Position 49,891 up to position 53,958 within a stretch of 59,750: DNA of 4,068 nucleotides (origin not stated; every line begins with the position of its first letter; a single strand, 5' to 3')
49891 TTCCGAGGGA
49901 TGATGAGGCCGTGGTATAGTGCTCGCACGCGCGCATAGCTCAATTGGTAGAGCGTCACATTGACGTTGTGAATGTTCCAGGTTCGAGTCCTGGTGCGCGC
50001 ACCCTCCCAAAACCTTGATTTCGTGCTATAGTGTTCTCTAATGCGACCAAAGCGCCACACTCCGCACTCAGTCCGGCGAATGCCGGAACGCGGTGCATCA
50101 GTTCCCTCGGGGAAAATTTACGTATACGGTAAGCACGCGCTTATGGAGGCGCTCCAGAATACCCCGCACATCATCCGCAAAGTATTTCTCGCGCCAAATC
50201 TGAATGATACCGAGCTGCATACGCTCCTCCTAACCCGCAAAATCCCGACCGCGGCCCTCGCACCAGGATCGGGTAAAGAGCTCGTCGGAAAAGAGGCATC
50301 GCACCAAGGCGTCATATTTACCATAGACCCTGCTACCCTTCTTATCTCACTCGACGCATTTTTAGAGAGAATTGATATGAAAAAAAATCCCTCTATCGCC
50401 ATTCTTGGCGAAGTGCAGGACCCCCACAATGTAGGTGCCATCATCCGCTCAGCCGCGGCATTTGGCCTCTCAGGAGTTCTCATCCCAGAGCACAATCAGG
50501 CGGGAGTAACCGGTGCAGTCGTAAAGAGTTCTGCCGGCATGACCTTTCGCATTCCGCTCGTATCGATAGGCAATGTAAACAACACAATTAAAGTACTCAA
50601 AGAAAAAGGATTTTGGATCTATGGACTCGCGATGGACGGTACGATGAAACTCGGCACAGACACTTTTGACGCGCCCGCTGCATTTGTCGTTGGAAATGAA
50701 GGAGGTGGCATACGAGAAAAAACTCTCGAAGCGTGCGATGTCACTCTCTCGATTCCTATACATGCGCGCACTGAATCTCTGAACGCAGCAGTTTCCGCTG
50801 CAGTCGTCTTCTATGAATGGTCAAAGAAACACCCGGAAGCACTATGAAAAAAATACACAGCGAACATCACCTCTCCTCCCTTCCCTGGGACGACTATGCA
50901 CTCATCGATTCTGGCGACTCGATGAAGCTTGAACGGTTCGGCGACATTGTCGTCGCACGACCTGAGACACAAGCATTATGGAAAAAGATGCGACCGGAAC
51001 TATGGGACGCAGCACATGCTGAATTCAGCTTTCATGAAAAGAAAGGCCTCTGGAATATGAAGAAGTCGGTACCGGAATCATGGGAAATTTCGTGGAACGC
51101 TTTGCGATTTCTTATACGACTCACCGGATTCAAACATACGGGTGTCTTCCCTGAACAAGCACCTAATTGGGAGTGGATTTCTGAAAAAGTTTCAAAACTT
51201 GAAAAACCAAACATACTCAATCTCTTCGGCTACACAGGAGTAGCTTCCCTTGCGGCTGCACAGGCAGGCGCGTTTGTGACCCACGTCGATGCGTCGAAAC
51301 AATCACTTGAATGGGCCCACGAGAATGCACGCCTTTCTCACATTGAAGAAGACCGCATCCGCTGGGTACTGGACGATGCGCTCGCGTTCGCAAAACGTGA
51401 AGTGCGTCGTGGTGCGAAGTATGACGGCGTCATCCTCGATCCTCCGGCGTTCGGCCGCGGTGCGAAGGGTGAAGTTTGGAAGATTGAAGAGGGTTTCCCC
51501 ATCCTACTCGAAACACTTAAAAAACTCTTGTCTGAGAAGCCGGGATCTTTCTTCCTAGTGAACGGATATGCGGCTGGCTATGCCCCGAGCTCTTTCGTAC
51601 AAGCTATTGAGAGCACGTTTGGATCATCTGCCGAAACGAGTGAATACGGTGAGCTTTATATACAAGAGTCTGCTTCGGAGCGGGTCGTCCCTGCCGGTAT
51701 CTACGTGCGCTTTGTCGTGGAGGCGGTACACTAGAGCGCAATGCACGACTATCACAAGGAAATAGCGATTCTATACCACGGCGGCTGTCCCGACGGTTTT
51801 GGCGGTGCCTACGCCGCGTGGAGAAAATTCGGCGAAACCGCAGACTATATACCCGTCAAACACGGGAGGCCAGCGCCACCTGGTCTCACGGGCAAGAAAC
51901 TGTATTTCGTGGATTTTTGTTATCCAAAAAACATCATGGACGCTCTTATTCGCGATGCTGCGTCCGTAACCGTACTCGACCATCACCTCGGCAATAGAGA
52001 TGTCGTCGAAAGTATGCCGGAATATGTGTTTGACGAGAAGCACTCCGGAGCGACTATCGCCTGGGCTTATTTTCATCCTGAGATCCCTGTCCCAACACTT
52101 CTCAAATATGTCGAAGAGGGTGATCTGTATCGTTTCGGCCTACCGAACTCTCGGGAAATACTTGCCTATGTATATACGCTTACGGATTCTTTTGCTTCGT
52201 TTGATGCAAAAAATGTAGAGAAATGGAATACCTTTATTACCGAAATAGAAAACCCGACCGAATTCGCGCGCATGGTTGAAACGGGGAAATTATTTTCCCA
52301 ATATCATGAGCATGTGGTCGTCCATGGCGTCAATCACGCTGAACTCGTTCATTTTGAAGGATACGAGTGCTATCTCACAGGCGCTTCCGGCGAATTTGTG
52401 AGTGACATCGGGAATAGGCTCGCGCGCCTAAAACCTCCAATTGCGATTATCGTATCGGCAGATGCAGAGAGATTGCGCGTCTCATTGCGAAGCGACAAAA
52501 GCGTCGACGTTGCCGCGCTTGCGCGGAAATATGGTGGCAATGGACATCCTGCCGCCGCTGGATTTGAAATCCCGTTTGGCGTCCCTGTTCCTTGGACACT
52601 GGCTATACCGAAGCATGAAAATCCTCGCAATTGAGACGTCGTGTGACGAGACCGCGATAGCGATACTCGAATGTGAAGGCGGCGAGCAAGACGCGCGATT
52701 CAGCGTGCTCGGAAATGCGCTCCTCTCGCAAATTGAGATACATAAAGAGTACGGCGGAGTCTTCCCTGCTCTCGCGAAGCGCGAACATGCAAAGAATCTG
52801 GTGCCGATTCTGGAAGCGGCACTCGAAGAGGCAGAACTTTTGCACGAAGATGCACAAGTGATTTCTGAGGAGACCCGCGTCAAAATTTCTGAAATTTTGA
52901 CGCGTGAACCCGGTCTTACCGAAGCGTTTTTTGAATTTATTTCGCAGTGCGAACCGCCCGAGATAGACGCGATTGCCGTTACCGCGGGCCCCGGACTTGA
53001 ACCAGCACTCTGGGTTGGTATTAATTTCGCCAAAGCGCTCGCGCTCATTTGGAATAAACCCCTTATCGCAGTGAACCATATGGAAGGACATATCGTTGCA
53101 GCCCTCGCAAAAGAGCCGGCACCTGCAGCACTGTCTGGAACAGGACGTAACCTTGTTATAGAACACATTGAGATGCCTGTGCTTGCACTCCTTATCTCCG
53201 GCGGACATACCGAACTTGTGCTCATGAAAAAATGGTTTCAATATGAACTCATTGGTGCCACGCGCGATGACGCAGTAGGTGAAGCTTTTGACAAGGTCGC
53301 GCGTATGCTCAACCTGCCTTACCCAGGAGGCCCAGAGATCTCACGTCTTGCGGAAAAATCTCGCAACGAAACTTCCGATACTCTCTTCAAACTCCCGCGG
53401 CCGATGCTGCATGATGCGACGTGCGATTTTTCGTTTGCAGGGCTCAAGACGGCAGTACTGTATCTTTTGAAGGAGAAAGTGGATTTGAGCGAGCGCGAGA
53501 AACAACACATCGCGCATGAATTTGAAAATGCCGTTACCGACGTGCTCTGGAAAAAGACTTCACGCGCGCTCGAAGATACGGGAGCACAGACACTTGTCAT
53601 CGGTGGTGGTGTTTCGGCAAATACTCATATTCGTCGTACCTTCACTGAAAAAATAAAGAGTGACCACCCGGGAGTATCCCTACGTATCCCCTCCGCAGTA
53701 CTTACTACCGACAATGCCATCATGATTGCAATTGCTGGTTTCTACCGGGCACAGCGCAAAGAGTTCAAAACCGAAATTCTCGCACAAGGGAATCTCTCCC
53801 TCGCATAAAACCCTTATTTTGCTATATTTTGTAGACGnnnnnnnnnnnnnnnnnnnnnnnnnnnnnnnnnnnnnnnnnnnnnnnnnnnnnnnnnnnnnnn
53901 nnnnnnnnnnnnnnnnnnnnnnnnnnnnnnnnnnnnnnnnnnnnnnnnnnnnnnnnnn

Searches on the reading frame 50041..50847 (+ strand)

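Call 8: search_protein_families(library=pfam, proteins=[window:50041-50847:+], max_evalue=0.001)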
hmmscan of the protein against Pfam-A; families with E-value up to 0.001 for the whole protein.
window:50041-50847:+ (268 aa): 2 families
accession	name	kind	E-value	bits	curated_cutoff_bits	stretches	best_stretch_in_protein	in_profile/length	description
PF00588.24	SpoU_methylase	-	1.5e-36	126.1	29.7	1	120-258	4-142/142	SpoU rRNA Methylase family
PF08032.17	SpoU_sub_bind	-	5.8e-09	36.6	22.8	1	27-98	1-73/76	RNA 2'-O ribose methyltransferase substrate binding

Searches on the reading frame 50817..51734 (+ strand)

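Call 8: search_protein_families(library=pfam, proteins=[window:50817-51734:+], max_evalue=0.001)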
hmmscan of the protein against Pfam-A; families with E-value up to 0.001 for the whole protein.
window:50817-51734:+ (305 aa): 3 families
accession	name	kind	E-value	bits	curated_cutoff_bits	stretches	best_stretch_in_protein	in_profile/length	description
PF10672.15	Methyltrans_SAM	-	1.3e-13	51.3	27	1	86-216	83-210/286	S-adenosylmethionine-dependent methyltransferase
PF03602.21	Cons_hypoth95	-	6.4e-06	26.4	24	1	119-210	34-122/182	Conserved hypothetical protein 95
PF09445.16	Methyltransf_15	-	0.00046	20.2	22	1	133-214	4-84/165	RNA cap guanine-N2 methyltransferase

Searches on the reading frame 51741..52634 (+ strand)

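Call 8: search_protein_families(library=pfam, proteins=[window:51741-52634:+], max_evalue=0.001)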
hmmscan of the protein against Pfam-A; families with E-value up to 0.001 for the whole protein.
window:51741-52634:+ (297 aa): 1 family
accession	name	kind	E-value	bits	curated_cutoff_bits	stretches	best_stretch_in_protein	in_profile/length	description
PF02272.25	DHHA1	-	2.8e-08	34.6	25.9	1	215-278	17-84/102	DHHA1 domain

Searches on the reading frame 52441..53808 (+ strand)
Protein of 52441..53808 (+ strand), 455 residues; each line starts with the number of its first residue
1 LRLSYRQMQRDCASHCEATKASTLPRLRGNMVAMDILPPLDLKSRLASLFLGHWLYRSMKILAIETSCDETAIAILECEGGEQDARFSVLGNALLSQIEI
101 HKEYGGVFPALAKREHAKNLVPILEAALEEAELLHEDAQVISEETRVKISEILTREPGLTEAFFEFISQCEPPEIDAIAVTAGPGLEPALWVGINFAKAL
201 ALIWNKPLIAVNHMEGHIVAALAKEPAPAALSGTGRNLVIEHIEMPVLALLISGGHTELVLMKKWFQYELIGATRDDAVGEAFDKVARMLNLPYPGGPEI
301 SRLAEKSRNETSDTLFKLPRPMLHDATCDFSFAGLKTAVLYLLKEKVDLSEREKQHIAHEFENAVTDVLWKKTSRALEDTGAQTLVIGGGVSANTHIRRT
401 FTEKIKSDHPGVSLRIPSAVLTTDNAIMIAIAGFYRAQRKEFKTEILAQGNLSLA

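Call 8: search_protein_families(library=pfam, proteins=[window:52441-53808:+], max_evalue=0.001)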
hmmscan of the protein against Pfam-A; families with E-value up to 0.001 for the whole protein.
window:52441-53808:+ (455 aa): 2 families
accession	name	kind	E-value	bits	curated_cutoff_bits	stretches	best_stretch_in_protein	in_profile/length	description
PF00814.31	TsaD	-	2.5e-80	270.4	24.8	2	169-430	45-263/264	tRNA N6-adenosine threonylcarbamoyltransferase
PF22521.2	HypF_C_2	-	1.2e-05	25.7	27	1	350-410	162-222/241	Carbamoyltransferase, Kae1-like Domain, second subdomain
